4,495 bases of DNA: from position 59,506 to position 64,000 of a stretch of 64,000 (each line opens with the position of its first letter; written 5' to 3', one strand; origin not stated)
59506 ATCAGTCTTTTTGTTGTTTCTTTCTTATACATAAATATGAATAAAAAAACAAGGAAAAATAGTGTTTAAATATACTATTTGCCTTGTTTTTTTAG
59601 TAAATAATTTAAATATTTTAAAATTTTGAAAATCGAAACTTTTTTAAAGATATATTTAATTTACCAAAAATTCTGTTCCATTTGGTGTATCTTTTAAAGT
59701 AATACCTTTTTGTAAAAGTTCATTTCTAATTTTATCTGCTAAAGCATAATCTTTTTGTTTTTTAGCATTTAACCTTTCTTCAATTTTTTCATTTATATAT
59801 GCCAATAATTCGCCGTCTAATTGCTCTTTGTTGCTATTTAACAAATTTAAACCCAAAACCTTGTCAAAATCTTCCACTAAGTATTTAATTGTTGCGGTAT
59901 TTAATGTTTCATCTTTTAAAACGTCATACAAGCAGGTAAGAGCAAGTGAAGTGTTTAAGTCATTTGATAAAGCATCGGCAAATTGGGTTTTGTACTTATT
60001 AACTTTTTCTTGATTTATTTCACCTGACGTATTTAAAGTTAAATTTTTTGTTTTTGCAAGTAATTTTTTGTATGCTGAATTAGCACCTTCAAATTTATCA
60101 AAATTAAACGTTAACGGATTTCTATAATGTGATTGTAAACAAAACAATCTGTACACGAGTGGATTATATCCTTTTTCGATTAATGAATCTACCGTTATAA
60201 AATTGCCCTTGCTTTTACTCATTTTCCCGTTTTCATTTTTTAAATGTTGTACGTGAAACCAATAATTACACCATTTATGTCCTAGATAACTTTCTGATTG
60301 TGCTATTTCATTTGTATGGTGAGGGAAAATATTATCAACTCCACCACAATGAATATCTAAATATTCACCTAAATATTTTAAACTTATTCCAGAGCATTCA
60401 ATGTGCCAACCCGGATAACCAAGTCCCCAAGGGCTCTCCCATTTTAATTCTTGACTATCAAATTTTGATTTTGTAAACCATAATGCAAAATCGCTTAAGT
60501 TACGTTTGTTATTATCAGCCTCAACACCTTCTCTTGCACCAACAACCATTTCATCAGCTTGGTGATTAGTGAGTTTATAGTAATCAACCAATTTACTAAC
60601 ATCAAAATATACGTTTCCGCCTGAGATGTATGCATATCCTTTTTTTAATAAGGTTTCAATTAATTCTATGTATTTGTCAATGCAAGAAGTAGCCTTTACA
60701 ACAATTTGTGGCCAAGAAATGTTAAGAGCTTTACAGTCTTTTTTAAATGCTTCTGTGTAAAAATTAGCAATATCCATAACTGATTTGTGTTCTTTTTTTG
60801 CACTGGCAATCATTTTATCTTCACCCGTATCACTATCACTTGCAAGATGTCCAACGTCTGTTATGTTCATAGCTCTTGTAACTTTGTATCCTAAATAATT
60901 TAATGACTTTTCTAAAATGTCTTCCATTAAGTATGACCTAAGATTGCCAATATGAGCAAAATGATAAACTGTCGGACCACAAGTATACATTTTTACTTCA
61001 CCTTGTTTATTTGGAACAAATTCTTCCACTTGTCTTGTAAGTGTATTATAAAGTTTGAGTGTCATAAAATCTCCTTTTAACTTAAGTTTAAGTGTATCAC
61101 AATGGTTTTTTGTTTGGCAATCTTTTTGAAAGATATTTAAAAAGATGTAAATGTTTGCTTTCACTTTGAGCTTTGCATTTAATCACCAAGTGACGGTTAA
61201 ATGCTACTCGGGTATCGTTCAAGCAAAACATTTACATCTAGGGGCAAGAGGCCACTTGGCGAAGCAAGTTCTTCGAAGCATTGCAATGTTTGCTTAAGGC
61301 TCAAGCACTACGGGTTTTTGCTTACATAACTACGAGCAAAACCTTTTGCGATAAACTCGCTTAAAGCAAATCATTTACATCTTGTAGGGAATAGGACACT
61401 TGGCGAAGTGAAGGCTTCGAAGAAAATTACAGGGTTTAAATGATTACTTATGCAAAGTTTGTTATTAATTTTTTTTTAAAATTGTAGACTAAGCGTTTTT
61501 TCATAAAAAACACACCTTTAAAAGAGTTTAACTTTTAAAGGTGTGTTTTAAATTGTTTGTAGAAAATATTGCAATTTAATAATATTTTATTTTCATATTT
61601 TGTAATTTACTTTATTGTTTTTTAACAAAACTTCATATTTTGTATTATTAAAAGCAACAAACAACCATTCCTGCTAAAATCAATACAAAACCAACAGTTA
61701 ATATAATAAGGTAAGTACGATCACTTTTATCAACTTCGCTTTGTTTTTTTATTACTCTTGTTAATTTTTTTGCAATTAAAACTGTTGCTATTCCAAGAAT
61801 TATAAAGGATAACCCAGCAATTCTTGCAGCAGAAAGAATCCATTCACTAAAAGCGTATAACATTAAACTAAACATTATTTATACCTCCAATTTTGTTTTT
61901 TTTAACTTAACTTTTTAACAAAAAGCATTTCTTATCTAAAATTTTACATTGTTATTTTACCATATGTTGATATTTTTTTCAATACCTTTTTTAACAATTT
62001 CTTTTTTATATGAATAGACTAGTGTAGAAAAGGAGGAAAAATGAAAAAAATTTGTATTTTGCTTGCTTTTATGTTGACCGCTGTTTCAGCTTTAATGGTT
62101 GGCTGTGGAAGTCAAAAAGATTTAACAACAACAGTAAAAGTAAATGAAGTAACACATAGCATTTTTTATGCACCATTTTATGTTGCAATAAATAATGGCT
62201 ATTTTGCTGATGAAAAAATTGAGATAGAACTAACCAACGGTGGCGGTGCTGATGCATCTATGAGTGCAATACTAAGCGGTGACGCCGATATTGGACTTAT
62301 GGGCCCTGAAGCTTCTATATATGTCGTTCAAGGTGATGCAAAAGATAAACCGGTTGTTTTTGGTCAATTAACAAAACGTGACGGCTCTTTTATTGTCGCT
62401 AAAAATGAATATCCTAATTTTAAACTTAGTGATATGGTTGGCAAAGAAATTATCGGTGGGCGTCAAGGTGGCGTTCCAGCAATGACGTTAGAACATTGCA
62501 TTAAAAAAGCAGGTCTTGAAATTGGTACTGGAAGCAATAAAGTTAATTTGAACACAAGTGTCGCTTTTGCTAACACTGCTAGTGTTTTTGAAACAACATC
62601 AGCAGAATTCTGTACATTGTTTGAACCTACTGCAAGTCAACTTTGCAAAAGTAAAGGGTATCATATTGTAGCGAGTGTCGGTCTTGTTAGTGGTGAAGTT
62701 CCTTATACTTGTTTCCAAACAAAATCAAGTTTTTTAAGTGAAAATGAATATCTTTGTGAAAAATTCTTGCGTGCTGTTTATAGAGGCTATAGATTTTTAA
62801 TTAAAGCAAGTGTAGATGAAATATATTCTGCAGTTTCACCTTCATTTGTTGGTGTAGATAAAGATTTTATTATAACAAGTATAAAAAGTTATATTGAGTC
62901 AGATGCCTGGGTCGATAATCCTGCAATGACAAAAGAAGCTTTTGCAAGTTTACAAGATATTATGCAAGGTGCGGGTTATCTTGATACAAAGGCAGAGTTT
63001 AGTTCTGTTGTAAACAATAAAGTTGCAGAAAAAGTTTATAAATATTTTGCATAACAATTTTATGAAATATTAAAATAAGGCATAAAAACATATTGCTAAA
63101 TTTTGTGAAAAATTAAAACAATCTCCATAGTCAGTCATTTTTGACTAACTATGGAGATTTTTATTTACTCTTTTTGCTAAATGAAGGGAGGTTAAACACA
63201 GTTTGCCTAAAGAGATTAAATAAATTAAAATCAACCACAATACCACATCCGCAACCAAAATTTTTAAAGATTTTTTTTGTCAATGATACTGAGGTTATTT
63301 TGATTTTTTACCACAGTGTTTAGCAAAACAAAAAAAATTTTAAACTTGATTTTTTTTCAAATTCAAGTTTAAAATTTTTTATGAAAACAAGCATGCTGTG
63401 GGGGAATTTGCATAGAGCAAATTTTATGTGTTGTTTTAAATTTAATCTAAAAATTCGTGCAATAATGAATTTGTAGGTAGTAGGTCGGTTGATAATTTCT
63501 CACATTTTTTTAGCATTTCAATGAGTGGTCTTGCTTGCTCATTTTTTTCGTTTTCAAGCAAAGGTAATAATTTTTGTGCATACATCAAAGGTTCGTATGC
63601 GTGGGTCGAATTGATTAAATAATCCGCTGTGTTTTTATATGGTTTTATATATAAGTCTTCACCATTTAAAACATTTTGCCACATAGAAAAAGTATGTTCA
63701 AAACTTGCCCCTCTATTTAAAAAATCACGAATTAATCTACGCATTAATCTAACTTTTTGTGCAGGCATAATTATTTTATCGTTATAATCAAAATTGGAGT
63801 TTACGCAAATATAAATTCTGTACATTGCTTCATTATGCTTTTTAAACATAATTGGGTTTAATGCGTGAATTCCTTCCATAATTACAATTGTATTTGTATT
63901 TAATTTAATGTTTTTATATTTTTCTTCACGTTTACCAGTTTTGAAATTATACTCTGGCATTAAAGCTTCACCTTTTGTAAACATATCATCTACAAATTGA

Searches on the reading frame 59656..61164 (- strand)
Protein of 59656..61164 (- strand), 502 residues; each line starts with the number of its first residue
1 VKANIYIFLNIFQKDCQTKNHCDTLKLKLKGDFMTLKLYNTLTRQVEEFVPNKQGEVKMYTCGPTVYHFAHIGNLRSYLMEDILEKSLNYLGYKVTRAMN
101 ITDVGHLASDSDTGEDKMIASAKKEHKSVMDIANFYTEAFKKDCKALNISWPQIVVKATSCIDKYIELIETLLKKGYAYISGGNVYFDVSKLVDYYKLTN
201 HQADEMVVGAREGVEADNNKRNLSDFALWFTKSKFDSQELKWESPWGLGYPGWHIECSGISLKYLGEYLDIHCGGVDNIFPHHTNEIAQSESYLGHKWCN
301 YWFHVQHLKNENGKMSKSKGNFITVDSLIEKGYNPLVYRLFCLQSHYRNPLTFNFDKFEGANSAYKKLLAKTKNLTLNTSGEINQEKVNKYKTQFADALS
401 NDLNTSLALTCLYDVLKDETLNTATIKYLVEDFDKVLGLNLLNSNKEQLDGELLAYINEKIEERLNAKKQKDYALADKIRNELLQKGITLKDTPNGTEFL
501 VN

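Call 25: search_protein_families(library=pfam, proteins=[window:59656-61164:-])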
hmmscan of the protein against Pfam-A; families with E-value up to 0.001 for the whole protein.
window:59656-61164:- (502 aa): 4 families
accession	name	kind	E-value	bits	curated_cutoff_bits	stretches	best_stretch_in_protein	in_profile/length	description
PF01406.26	tRNA-synt_1e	-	2.2e-95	320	27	1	49-360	2-298/301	tRNA synthetases class I (C) catalytic domain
PF09334.17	tRNA-synt_1g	-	8.8e-09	35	20.1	1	280-375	293-386/391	tRNA synthetases class I (M)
PF01921.24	tRNA-synt_1f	-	1.8e-06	27.6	27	1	303-378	272-341/360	tRNA synthetases class I (K)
PF00750.26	tRNA-synt_1d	-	5.6e-05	22.7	23.3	1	60-142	25-107/349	tRNA synthetases class I (R), catalytic domain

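Call 43: find_encoding_contigs(protein=window:59656-61065:-, flank=3000, max_places=10)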
Protein window:59656-61065:- (469 aa): 15 contigs read that carry it; 10 places shown.
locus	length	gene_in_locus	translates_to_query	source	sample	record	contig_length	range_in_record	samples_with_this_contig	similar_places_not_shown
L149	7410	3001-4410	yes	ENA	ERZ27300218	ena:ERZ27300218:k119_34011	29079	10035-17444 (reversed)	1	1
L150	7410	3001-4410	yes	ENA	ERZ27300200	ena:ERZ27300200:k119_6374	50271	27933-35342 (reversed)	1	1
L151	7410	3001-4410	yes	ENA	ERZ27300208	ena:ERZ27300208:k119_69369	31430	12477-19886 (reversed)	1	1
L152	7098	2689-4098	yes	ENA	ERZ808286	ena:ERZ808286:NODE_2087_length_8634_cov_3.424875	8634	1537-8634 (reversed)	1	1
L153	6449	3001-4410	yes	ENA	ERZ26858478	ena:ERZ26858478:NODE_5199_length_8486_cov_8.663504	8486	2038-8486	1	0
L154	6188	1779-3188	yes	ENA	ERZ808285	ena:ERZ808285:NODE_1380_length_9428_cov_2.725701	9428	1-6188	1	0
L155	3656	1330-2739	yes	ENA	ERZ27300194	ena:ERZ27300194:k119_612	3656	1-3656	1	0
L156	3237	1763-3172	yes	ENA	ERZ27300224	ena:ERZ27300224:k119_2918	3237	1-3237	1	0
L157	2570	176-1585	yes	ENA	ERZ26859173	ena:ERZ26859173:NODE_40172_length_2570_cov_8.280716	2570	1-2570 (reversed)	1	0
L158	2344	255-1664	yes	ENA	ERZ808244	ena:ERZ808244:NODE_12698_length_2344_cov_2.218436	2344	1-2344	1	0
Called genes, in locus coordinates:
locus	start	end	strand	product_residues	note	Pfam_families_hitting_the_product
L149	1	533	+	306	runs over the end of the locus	PF00485:PRK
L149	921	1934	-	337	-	PF13379:NMT1_2, PF09084:NMT1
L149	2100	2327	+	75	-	-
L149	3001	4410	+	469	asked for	PF01406:tRNA-synt_1e, PF01921:tRNA-synt_1f (faint), PF09334:tRNA-synt_1g (faint)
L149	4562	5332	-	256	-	PF14808:TMEM164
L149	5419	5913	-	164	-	PF08719:NADAR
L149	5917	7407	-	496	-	-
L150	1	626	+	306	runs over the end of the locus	PF00485:PRK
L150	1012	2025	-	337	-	PF13379:NMT1_2, PF09084:NMT1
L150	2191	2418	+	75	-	-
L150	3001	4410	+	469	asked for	PF01406:tRNA-synt_1e, PF01921:tRNA-synt_1f (faint), PF09334:tRNA-synt_1g (faint)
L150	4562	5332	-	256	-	PF14808:TMEM164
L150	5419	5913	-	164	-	PF08719:NADAR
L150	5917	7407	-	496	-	-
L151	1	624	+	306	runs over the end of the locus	PF00485:PRK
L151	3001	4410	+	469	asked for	PF01406:tRNA-synt_1e, PF01921:tRNA-synt_1f (faint), PF09334:tRNA-synt_1g (faint)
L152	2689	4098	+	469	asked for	PF01406:tRNA-synt_1e, PF01921:tRNA-synt_1f (faint), PF09334:tRNA-synt_1g (faint)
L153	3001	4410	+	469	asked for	PF01406:tRNA-synt_1e, PF01921:tRNA-synt_1f (faint), PF09334:tRNA-synt_1g (faint)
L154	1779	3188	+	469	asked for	PF01406:tRNA-synt_1e, PF01921:tRNA-synt_1f (faint), PF09334:tRNA-synt_1g (faint)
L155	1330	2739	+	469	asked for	PF01406:tRNA-synt_1e, PF01921:tRNA-synt_1f (faint), PF09334:tRNA-synt_1g (faint)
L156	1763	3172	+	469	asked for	PF01406:tRNA-synt_1e, PF01921:tRNA-synt_1f (faint), PF09334:tRNA-synt_1g (faint)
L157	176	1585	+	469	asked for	PF01406:tRNA-synt_1e, PF01921:tRNA-synt_1f (faint), PF09334:tRNA-synt_1g (faint)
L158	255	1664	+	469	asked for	PF01406:tRNA-synt_1e, PF01921:tRNA-synt_1f (faint), PF09334:tRNA-synt_1g (faint)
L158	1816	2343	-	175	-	?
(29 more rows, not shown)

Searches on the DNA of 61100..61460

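Call 66: search_rna_families(source=window, start=61100, end=61460, threshold=evalue, max_evalue=10, show_alignments=2)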
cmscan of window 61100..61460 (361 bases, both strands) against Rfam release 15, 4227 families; matches with E-value up to 10: 2.
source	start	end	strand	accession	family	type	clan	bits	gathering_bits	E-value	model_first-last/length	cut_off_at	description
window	61102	61218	+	RF01669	P14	Gene; sRNA;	-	12.5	45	5.7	1-146/146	no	Pseudomonas sRNA P14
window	61154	61263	+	RF01845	enod40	Gene;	-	11.4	45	1.9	102-221/263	no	Early nodulin 40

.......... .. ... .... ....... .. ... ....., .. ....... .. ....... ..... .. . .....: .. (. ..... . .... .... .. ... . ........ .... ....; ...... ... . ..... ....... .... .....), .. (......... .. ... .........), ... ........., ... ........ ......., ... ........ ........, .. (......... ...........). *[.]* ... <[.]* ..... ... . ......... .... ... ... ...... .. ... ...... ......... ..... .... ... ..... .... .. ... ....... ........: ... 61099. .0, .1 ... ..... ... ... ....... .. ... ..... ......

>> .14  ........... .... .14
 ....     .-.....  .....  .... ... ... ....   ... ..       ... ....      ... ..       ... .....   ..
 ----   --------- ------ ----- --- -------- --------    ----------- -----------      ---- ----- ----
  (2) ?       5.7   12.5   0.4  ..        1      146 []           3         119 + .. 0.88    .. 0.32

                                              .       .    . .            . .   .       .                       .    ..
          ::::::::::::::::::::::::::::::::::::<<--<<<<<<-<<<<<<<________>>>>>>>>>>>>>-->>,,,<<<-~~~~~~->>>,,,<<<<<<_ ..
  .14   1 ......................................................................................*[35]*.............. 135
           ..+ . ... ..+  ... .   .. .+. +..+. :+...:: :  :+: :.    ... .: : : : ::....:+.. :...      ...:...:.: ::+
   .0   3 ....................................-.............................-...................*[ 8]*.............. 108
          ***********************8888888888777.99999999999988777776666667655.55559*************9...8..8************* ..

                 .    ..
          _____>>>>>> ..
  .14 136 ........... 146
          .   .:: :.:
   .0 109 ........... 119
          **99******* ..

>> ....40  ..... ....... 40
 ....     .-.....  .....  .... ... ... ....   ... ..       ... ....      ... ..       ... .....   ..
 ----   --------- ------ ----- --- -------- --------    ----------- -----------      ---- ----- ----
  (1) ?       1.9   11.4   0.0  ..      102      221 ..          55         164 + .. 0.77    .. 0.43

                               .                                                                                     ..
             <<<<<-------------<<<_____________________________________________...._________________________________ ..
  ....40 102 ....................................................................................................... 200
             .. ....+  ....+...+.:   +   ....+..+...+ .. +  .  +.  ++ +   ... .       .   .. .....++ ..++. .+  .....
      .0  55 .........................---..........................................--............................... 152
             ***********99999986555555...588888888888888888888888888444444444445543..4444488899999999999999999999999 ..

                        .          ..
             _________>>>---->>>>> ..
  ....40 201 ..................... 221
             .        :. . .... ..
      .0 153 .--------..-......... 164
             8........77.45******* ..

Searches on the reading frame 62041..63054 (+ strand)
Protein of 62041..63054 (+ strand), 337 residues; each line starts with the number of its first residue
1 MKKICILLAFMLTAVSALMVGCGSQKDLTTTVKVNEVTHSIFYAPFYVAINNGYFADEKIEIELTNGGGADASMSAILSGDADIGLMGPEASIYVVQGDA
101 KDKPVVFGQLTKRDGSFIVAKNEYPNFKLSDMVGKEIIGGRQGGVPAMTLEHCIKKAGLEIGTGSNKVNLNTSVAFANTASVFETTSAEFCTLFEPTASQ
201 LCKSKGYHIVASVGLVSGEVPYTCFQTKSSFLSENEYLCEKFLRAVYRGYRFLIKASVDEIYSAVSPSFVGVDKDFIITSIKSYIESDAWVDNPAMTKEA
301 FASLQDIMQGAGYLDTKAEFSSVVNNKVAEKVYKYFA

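Call 25: search_protein_families(library=pfam, proteins=[window:62041-63054:+])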
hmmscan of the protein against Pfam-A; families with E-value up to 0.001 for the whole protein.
window:62041-63054:+ (337 aa): 2 families
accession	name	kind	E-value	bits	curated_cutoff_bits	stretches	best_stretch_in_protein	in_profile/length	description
PF09084.16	NMT1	-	1.5e-17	64.7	20.5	1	44-255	5-211/216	NMT1/THI5 like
PF13379.11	NMT1_2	-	2.7e-09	37.6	24.7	1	43-253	18-238/252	NMT1-like family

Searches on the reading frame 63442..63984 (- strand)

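Call 25: search_protein_families(library=pfam, proteins=[window:63442-63984:-])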
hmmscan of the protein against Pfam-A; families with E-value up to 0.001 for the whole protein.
window:63442-63984:- (180 aa): 1 family
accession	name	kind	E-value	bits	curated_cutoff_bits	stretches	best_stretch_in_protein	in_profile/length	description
PF00485.24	PRK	-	6e-11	43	22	1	9-126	89-189/196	Phosphoribulokinase / Uridine kinase family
